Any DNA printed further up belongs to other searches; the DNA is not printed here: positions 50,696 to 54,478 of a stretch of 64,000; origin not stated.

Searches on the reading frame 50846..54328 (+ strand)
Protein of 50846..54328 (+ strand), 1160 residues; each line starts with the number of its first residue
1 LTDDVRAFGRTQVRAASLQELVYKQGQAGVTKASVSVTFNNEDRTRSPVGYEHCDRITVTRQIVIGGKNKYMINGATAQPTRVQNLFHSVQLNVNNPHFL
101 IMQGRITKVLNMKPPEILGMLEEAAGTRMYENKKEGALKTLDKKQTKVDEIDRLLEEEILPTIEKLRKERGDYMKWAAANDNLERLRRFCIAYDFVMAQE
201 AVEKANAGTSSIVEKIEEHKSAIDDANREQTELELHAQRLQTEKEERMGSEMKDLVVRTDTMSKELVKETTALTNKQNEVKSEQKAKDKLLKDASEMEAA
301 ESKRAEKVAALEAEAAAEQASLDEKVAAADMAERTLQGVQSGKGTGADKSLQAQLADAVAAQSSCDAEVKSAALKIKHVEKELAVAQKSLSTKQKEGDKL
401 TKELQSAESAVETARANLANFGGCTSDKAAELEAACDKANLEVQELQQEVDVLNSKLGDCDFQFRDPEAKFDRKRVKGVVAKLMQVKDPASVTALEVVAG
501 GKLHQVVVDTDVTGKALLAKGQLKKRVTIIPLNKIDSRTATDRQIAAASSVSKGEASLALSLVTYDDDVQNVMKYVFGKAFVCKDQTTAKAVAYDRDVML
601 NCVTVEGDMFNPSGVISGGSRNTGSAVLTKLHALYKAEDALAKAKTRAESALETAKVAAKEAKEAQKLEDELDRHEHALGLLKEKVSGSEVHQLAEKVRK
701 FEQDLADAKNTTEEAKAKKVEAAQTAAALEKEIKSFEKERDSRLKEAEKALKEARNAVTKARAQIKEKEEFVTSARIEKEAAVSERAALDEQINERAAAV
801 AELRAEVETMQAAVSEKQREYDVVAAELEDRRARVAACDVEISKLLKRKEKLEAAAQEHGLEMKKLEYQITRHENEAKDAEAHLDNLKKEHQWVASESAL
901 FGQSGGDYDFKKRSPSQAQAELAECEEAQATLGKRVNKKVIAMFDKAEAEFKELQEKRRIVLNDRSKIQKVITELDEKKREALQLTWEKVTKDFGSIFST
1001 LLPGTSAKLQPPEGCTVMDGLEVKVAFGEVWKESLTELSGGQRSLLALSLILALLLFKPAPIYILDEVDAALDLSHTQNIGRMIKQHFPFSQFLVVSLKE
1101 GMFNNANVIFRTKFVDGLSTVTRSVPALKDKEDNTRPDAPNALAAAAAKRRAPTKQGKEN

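Call 57: search_protein_families(library=pfam, proteins=[window:50846-54328:+], max_evalue=0.00001)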
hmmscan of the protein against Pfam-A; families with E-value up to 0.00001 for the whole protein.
window:50846-54328:+ (1160 aa): 2 families
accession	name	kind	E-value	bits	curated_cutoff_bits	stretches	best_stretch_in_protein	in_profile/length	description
PF02463.25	SMC_N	-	2.5e-41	142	40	1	11-1115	54-214/220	RecF/RecN/SMC N terminal domain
PF06470.18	SMC_hinge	-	1e-21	77.9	22.5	1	474-592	2-115/116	SMC proteins Flexible Hinge Domain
